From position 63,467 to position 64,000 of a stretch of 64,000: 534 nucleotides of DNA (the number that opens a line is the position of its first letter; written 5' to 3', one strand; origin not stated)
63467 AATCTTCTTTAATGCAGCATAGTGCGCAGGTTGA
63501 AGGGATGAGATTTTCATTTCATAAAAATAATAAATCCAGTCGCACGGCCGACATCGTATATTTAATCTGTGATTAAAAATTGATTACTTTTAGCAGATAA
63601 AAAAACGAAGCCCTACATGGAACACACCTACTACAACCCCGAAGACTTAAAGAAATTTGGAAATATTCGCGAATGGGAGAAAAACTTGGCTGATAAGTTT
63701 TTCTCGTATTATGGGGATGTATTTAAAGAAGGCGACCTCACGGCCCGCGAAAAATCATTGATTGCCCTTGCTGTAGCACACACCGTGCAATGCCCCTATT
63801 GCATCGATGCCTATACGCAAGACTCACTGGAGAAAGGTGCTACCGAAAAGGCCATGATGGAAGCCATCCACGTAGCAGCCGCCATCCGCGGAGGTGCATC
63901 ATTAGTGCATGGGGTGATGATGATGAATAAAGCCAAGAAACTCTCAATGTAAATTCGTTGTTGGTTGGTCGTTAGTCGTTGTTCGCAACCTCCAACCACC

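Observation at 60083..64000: Organoarsenical (arsenosugar-type) biosynthetic locus rather than a plain ars resistance operon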

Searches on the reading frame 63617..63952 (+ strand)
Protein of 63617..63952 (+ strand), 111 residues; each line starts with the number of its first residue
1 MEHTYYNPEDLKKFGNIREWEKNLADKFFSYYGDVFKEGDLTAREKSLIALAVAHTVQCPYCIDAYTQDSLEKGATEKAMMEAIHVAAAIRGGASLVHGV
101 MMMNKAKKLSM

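Call 3: search_protein_families(library=ncbifam, proteins=[window:63617-63952:+], max_evalue=0.001)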
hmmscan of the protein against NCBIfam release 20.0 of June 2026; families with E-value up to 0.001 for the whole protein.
window:63617-63952:+ (111 aa): 7 families
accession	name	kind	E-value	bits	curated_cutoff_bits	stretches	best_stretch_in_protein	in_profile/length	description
TIGR04169.1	perox_w_seleSAM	hypoth_equivalog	1.2e-56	189.4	120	1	4-111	2-109/109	arsenosugar biosynthesis-associated peroxidase-like protein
TIGR00778.1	ahpD_dom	domain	1.2e-11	43.9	27.8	1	39-89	1-51/51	alkylhydroperoxidase AhpD family core domain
NF041047.1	GSU3128_fam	equivalog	1.4e-05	25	110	1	39-85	15-61/84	GSU3128 family (seleno)protein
NF041537.1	ArsM_AhpD_UU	exception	1.7e-05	23.8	510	1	25-94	265-332/345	arsenite methyltransferase/AhpD domain selenoprotein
TIGR01926.1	peroxid_rel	subfamily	3.8e-05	23.5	81.8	1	25-85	43-104/178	peroxidase-related enzyme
TIGR02425.1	decarb_PcaC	equivalog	0.0006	19.9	155.7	1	32-93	44-105/123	4-carboxymuconolactone decarboxylase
NF045649.1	2X_seleno_MduS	exception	0.00094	18.3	380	1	25-90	235-300/338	methyltransferase domain-containing selenoprotein MduS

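Call 4: search_protein_families(library=pfam, proteins=[window:63617-63952:+], max_evalue=0.001)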
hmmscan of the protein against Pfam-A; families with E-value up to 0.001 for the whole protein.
window:63617-63952:+ (111 aa): 1 family
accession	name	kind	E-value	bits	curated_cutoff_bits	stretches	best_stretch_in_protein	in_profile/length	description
PF02627.25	CMD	-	1.1e-17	64.2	23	1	24-99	3-78/84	Carboxymuconolactone decarboxylase family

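Call 5: find_encoding_contigs(protein=window:63617-63952:+, flank=10000, max_places=8)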
Protein window:63617-63952:+ (111 aa): no gene with exactly this product is on record in the collection.

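Call 7: find_homologous_proteins(query=window:63617-63952:+, max_evalue=1e-10)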
Query window:63617-63952:+ (111 aa): 8000 proteins with E <= 1e-10 among 8000 candidates; the best 120 are listed.
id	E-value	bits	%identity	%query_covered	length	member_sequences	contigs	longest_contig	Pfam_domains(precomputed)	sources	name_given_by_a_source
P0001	1.6e-65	235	96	100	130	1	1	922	PF02627.26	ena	-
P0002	1.3e-64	232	94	100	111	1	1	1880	PF02627.26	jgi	jgi:alkylhydroperoxidase/carboxymuconolactone decarboxylase family protein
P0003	1.3e-64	232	95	100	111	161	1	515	PF02627.26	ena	-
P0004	8.7e-63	227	94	100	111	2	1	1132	PF02627.26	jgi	-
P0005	1.6e-61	222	91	100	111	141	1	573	PF02627.26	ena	-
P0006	1.7e-61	222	93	100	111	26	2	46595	PF02627.26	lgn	-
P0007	2.2e-61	222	90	100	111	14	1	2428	PF02627.26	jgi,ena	jgi:alkylhydroperoxidase/carboxymuconolactone decarboxylase family protein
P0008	3.1e-61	222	92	100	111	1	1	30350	PF02627.26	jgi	jgi:alkylhydroperoxidase/carboxymuconolactone decarboxylase family protein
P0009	4.6e-61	221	91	100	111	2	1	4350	PF02627.26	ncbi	-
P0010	6.3e-61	221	90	100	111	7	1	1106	PF02627.26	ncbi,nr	ncbi:MAG: arsenosugar biosynthesis-associated peroxidase-like protein [Cyclobacteriaceae bacterium]|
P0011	6.3e-61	221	92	100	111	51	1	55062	PF02627.26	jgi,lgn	-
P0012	2.3e-60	219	90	100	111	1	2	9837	PF02627.26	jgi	jgi:alkylhydroperoxidase/carboxymuconolactone decarboxylase family protein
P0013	3.1e-60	218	90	100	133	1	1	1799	PF02627.26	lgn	-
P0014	6.2e-60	217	88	100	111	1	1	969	PF02627.26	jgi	jgi:alkylhydroperoxidase/carboxymuconolactone decarboxylase family protein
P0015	9.0e-60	217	89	100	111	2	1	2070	PF02627.26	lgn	-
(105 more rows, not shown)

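Call 8: find_encoding_contigs(protein=P0006, flank=10000, max_places=3)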
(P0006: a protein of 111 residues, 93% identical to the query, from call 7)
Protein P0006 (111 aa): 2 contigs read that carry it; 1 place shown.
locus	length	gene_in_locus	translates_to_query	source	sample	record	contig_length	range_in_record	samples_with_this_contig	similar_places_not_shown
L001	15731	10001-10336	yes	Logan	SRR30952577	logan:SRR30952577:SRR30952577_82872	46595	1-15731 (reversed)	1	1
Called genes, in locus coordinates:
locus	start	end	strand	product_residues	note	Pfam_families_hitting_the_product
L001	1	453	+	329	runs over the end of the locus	PF20030:bpMoxR, PF00004:AAA (weak), PF07726:AAA_3, PF07728:AAA_5, PF17863:AAA_lid_2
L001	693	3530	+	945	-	PF13620:CarboxypepD_reg, PF13715:CarbopepD_reg_2, PF07715:Plug, PF14905:OMP_b-brl_3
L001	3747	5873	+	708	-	PF28492:Beta_helix_4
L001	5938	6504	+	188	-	-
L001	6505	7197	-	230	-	-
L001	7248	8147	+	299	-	PF01370:Epimerase, PF16363:GDP_Man_Dehyd (faint), PF08338:DUF1731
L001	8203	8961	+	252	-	PF02481:DNA_processg_A (weak), PF18306:LDcluster4, PF03641:Lysine_decarbox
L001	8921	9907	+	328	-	PF01464:SLT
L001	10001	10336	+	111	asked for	PF02627:CMD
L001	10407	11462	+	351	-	PF04055:Radical_SAM, PF12345:DUF3641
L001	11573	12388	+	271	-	PF01048:PNP_UDP_1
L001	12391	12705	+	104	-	-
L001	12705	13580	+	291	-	PF00248:Aldo_ket_red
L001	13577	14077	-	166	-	-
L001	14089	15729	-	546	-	?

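Call 9: find_encoding_contigs(protein=P0011, flank=10000, max_places=3)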
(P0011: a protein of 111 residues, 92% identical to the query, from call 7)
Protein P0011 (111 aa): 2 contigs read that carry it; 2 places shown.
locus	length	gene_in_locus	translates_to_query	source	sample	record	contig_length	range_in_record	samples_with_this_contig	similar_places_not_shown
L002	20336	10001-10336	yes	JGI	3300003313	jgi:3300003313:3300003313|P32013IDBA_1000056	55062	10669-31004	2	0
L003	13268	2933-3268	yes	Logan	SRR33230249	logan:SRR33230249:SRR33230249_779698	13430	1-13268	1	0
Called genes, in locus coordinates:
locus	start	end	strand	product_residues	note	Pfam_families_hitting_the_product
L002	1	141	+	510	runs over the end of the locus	PF01479:S4, PF00849:PseudoU_synth_2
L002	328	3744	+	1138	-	PF00930:DPPIV_N (faint), PF23381:Beta-prop_IFT122_1st (faint), PF26549:Tricorn_N, PF26550:Tricorn_2nd, PF07676:PD40 (weak), PF26549:Tricorn_N, PF01979:Amidohydro_1, PF07969:Amidohydro_3, +1 more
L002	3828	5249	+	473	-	PF07969:Amidohydro_3 (faint), PF01979:Amidohydro_1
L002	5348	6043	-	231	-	-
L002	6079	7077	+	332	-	PF01370:Epimerase, PF13460:NAD_binding_10 (weak), PF16363:GDP_Man_Dehyd (faint), PF08338:DUF1731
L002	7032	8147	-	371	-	PF04041:Glyco_hydro_130, PF00251:Glyco_hydro_32N (weak), PF22847:Glyco_hydro_43_rel (faint), PF04616:Glyco_hydro_43 (weak)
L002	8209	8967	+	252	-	PF18306:LDcluster4, PF03641:Lysine_decarbox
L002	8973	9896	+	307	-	PF01464:SLT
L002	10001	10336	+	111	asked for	PF02627:CMD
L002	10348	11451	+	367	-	PF04055:Radical_SAM, PF12345:DUF3641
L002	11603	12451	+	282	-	PF01209:Ubie_methyltran, PF13847:Methyltransf_31, PF08241:Methyltransf_11, PF08242:Methyltransf_12 (weak), PF13649:Methyltransf_25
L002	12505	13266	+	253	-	PF02633:Creatininase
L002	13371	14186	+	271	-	PF01048:PNP_UDP_1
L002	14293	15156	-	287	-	PF01261:AP_endonuc_2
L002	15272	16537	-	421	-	PF01979:Amidohydro_1, PF07969:Amidohydro_3 (faint)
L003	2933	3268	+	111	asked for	PF02627:CMD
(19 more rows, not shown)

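Call 10: find_encoding_contigs(protein=P0008, flank=10000, max_places=3)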
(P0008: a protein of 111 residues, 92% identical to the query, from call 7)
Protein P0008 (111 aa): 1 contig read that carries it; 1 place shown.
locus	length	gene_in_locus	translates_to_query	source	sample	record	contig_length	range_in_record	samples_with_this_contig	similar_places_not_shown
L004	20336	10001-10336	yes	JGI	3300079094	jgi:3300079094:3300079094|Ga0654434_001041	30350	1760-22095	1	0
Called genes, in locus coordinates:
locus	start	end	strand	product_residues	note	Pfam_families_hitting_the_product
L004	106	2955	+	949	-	PF13620:CarboxypepD_reg, PF13715:CarbopepD_reg_2, PF07715:Plug, PF14905:OMP_b-brl_3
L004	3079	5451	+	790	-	PF28492:Beta_helix_4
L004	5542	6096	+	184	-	-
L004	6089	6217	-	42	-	-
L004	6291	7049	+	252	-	PF17194:AbiEi_3_N, PF11459:AbiEi_3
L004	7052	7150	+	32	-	-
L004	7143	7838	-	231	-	-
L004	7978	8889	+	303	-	PF01370:Epimerase, PF13460:NAD_binding_10 (faint), PF16363:GDP_Man_Dehyd (faint), PF08338:DUF1731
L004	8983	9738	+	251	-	PF18306:LDcluster4, PF03641:Lysine_decarbox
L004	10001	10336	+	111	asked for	PF02627:CMD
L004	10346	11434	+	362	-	PF04055:Radical_SAM, PF12345:DUF3641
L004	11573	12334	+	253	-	PF02633:Creatininase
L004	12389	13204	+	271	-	PF01048:PNP_UDP_1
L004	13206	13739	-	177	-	PF05685:Uma2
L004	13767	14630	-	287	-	PF01261:AP_endonuc_2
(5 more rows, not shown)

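Call 11: find_related_loci(query=window:63617-63952:+, collection=genome_contigs, flank=10000)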
Query window:63617-63952:+ (111 aa) in genome_contigs; peptide patterns used: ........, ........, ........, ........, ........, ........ (x = any residue, [..] = any of these).
600 stretches matched a pattern (row limit reached: there are more); 577 encode a relative of the query (tblastn E <= 1e-3); the best 80 are kept; 80 distinct loci.
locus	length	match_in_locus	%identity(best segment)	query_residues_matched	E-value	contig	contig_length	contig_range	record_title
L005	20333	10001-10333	98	1-111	7e-73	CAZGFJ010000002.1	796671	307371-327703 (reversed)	MAG TPA_asm: uncultured Ohtaekwangia sp. isolate binchicken_co319_42 genome assembly, contig: NODE_2_length_796671_cov_3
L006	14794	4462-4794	93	1-111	8e-70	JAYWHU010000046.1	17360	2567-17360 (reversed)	MAG: Cyclobacteriaceae bacterium isolate GLR80_GL56_UP_1_concoct_81 GLR80_GL56_UP_1_concoct_81_45, whole genome shotgun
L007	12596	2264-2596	92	1-111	8e-69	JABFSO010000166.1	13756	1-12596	MAG: Cyclobacteriaceae bacterium isolate WB-IL-14 seq_2154, whole genome shotgun sequence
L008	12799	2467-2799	94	1-111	4e-68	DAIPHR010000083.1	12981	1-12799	MAG TPA_asm: Cyclobacteriaceae bacterium isolate CTOTU1236 NODE_3446_length_12981_cov_8.983212, whole genome shotgun seq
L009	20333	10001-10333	92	1-111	1e-67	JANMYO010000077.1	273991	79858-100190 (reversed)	MAG: Bacteroidia bacterium isolate OTE_8_metabat_291 OTE_8_k141_3421556, whole genome shotgun sequence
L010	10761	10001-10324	84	4-111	4e-60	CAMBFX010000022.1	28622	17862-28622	MAG: Chryseobacterium gleum isolate TH-08apr19-135 genome assembly, contig: TH-08apr19-C4224, whole genome shotgun seque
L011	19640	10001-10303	88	4-104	9e-60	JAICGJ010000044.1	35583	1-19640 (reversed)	MAG: Chryseolinea sp. isolate CF_bin.38 k141_2615053_length_35583_cov_12.5947, whole genome shotgun sequence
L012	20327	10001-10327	83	3-111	2e-59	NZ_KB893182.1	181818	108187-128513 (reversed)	Spirosoma panaciterrae DSM 21099 B153DRAFT_scaffold_18.19, whole genome shotgun sequence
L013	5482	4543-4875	79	1-111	7e-59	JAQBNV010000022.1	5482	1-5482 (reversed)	MAG: Adhaeribacter sp. isolate RYN_302 scaffold_1102273, whole genome shotgun sequence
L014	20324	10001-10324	81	4-111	2e-58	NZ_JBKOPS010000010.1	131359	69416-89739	Rubrolithibacter danxiaensis strain SYSU DXS3258 NODE_10_length_131359_cov_88.060864, whole genome shotgun sequence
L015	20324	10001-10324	81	4-111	8e-58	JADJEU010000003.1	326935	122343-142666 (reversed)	MAG: Crocinitomicaceae bacterium isolate Bjer_18-Q3-R1-45_BAT3C.293 tig00003976-10-3254590, whole genome shotgun sequenc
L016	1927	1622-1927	82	1-102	2e-58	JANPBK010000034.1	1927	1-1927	MAG: Cyclobacteriaceae bacterium isolate VAR_78_metabat_93 VAR_78_k141_351809, whole genome shotgun sequence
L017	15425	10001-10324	81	4-111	3e-57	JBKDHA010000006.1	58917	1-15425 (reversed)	MAG: Bacteroidota bacterium isolate samp_2115_semibin_49 samp_2115_62053, whole genome shotgun sequence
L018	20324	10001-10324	81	4-111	3e-57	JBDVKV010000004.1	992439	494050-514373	MAG: Cyclobacteriaceae bacterium isolate LC.10.F.D3_173_68 LC_10_F_D3_173_68_000000000004, whole genome shotgun sequence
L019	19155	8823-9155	77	1-111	4e-57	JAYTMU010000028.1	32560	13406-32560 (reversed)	MAG: Bdellovibrionales bacterium isolate GFS_3818 GFS_3818_27, whole genome shotgun sequence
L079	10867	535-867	71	1-111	5e-53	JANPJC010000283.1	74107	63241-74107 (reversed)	MAG: Chitinophagales bacterium isolate VAR_61_metabat_465 VAR_61_k141_2709212, whole genome shotgun sequence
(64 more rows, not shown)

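Call 17: search_protein_families(library=ncbifam, proteins=[L006:4914-5969:+, L006:6079-7050:+, L006:7135-7896:+, L006:7970-8785:+, L006:8786-9319:-, L006:9426-10292:+, L006:10289-11356:-, L006:11399-12184:-, L006:12181-13227:-, L006:13224-14336:-], max_evalue=0.00001)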
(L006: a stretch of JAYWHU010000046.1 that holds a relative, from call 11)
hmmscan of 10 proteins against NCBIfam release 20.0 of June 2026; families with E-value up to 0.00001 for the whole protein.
L006:4914-5969:+ (351 aa): 19 families
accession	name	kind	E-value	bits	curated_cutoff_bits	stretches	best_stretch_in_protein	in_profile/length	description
TIGR04167.1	rSAM_SeCys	equivalog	2.9e-135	450.3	300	1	47-349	2-302/303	arsenosugar biosynthesis radical SAM (seleno)protein ArsS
NF050035.1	rSAM_WgK_link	exception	2.1e-13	50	650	1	54-192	10-145/367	radical SAM/SPASM peptide maturase WgkB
TIGR04055.1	rSAM_NirJ2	equivalog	3.1e-11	43.4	500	1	57-195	4-138/326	putative heme d1 biosynthesis radical SAM protein NirJ2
TIGR03962.1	mycofact_rSAM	equivalog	1.7e-09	37.3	265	1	58-195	17-149/339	mycofactocin radical SAM maturase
NF045574.1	sacti_mat_StsB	exception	2e-09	36.8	625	1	58-194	101-232/466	StsB family radical SAM/SPASM domain sactipeptide maturase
TIGR03978.1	rSAM_paired_1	equivalog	4e-09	35.7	370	1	51-193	83-230/466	His-Xaa-Ser system radical SAM maturase HxsB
TIGR02668.1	moaA_archaeal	equivalog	2.1e-08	33.5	325.25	1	52-139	9-97/303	GTP 3',8-cyclase MoaA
TIGR04054.1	rSAM_NirJ1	equivalog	6.5e-08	31.6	650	1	56-194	39-173/387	putative heme d1 biosynthesis radical SAM protein NirJ1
NF001199.0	PRK00164.2-1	equivalog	6.7e-08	32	231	1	51-140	10-100/308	GTP 3',8-cyclase MoaA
NF047865.1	rSAM_PapB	equivalog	1.2e-07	31.3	340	1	57-192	7-151/330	PapB family radical SAM/SPASM ranthipeptide maturase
TIGR04053.2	TIGR04053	equivalog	2.4e-07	30.3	395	1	62-194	17-149/366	TIGR04053 family radical SAM/SPASM domain-containing protein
TIGR02666.1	moaA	equivalog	9.6e-07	28.1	284.05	1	57-135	14-99/336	GTP 3',8-cyclase MoaA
NF049973.1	radical_Rv1681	equivalog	1e-06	27.9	380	1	61-195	80-211/326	Rv1681 family radical SAM protein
NF045646.2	rSAM_Se_TrsS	equivalog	1.1e-06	27.5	490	1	58-146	91-180/441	radical SAM (seleno)protein TrsS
TIGR04051.1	rSAM_NirJ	equivalog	1.4e-06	27.6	515.45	1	59-192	8-137/354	heme d1 biosynthesis radical SAM protein NirJ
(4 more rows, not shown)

L006:6079-7050:+ (323 aa): 18 families
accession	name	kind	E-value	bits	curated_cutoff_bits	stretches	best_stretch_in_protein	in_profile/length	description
NF038099.1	AsSugarArsM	exception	1e-169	563.8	400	1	3-323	1-321/321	arsenosugar biosynthesis arsenite methyltransferase ArsM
NF008823.0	PRK11873.1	subfamily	5.8e-35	121.1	263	1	43-238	60-246/272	arsenite methyltransferase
NF040538.1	methyl_ArsM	equivalog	2.2e-30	106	500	2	132-287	167-314/356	arsinothricin biosynthesis methyltransferase ArsM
NF041537.1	ArsM_AhpD_UU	exception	4.4e-24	84.9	510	1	37-222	53-229/345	arsenite methyltransferase/AhpD domain selenoprotein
NF047649.1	MTase_UXPK_star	exception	1.8e-21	76.4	460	1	38-222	55-230/283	methyltransferase/UXPK-star double selenoprotein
NF041536.1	ArsM_DUF2284_UU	exception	8.7e-21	73.8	575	1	38-223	54-230/459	arsenite methyltransferase/DUF2284 domain selenoprotein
NF040539.1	AST_met_ArsM_2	exception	2.6e-17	63.5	240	1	62-220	58-210/262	putative arsinothricin biosynthesis methyltransferase ArsM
NF045667.1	MTase_DVU1556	equivalog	3.5e-14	52.8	155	1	64-217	26-162/213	DVU_1556 family methyltransferase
TIGR01934.1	MenG_MenH_UbiE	subfamily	2.5e-11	43.3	158.35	1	62-177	41-145/223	ubiquinone/menaquinone biosynthesis methyltransferase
NF001244.0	PRK00216.1-5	equivalog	2.2e-10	40.3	216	1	63-178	51-158/236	bifunctional demethylmenaquinone methyltransferase/2-methoxy-6-polyprenyl-1,4-benzoquinol methylase UbiE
NF043040.1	corrin_prot_MT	hypoth_equivalog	3.6e-09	36.4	180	1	61-178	42-152/216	corrinoid protein-associated methyltransferase CpaM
NF001240.0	PRK00216.1-1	equivalog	5.9e-09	35.3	378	1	63-173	66-168/251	bifunctional demethylmenaquinone methyltransferase/2-methoxy-6-polyprenyl-1,4-benzoquinol methylase UbiE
NF001241.0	PRK00216.1-2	equivalog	5.7e-08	32.7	327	1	81-175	69-149/231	demethylmenaquinone methyltransferase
NF001243.0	PRK00216.1-4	equivalog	7.6e-08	32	235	1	85-174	72-152/237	demethylmenaquinone methyltransferase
NF001242.0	PRK00216.1-3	equivalog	2.4e-07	30.4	351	1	63-172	73-174/258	bifunctional demethylmenaquinone methyltransferase/2-methoxy-6-polyprenyl-1,4-benzoquinol methylase UbiE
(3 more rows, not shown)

L006:7135-7896:+ (253 aa): 3 families
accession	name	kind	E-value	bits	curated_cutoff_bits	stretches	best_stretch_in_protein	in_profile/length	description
TIGR03964.1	mycofact_creat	equivalog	4.2e-24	85.4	172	1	6-245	1-222/228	mycofactocin biosynthesis peptidyl-dipeptidase MftE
TIGR04448.1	creatininase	equivalog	9e-24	84.5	235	1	11-239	4-241/246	creatininase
NF041098.2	diketo_inos_hlase_IolN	equivalog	2.6e-11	43.2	245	1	20-189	25-198/307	3-dehydro-scyllo-inosose hydrolase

L006:7970-8785:+ (271 aa): 11 families
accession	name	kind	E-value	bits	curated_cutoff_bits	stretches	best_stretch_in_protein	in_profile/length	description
NF006054.0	PRK08202.1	equivalog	7.2e-105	350.4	218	1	3-270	6-273/274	purine-nucleoside phosphorylase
TIGR01700.1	PNPH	equivalog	6.7e-93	310.7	293.35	1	22-268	2-248/249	purine nucleoside phosphorylase I, inosine and guanosine-specific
TIGR01697.1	PNPH-PUNA-XAPA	subfamily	4.8e-89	298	197.1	1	21-268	1-246/247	inosine/guanosine/xanthosine phosphorylase family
TIGR01698.1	PUNP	equivalog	3.8e-60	203.4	302.6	1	22-268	2-244/245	purine-nucleoside phosphorylase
TIGR01699.1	XAPA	equivalog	1.7e-59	201.4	370.9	1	22-234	2-213/248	xanthosine phosphorylase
NF006334.0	PRK08564.1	equivalog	1.7e-24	86.4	382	1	19-270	7-249/267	S-methyl-5'-thioadenosine phosphorylase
TIGR01694.1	MTAP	equivalog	1.2e-23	83.8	274.85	1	63-269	34-239/240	S-methyl-5'-thioadenosine phosphorylase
NF006492.0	PRK08931.1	equivalog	4.3e-16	59.2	437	1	63-263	38-239/291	S-methyl-5'-thioadenosine phosphorylase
NF006599.0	PRK09136.1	equivalog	8.1e-16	58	223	1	62-236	35-211/247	S-methyl-5'-thioinosine phosphorylase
NF005876.0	PRK07823.1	equivalog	1.7e-15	56.9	306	1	19-234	5-207/267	S-methyl-5'-thioadenosine phosphorylase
NF005657.0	PRK07432.1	equivalog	9.2e-11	41.4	453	1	63-238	38-217/291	S-methyl-5'-thioadenosine phosphorylase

L006:8786-9319:- (177 aa): 0 families

L006:9426-10292:+ (288 aa): 0 families

L006:10289-11356:- (355 aa): 0 families

L006:11399-12184:- (261 aa): 22 families
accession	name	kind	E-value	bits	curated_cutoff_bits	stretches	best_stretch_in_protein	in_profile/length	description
NF008677.0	PRK11697.1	equivalog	2.9e-27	95.6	246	1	5-256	2-234/238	two-component system response regulator BtsR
NF010684.1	PRK14084.1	equivalog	6.1e-21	75.3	375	1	6-256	2-251/254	response regulator transcription factor LytR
NF033791.1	ActR_PrrA_rreg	equivalog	8e-10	39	250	1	7-125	4-122/173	ActR/PrrA/RegA family redox response regulator transcription factor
NF006623.1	PRK09191.1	subfamily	1.6e-09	38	240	1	4-111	137-243/258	PhyR family response regulator anti-anti-sigma factor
NF007467.0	PRK10046.1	equivalog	2.5e-09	37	264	1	2-131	2-133/226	two-component response regulator DpiA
NF007750.0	PRK10430.1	equivalog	3.3e-09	36.6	262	1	5-151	2-153/239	two-component system response regulator DcuR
NF007689.0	PRK10365.1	equivalog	1e-07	31.1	760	1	5-119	6-120/441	sigma-54-dependent response regulator transcription factor ZraR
NF049963.1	RespRegFlgRCampy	domain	1.2e-07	30.9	750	1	5-137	1-130/429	fla regulon two-component system response regulator FlgR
NF041946.1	LuxO_transreg_Vib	equivalog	1.8e-07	30.3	800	1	10-127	2-117/463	quorum-sensing sigma-54 dependent transcriptional regulator LuxO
NF008296.0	PRK11083.1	equivalog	2.9e-07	30.1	273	1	6-129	5-128/228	two-component system response regulator CreB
TIGR01387.1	cztR_silR_copR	subfamily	3.7e-07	30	279.2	1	7-127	1-119/218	heavy metal response regulator transcription factor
NF053854.1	RespRegPhoBBctds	equivalog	7.5e-07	28.7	270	1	7-139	1-134/225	two-component system response regulator PhoB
NF008318.0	PRK11107.1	equivalog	1.5e-06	26.6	890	1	3-134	666-799/920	two-component sensor histidine kinase BarA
NF008469.0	PRK11361.1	equivalog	1.6e-06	27.1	714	1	5-123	5-123/461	acetoacetate metabolism transcriptional regulator AtoC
NF041734.1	resp_reg_RppA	equivalog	1.8e-06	27.5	250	1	6-150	2-148/229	two-component system response regulator RppA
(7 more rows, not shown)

L006:12181-13227:- (348 aa): 0 families

L006:13224-14336:- (370 aa): 0 families
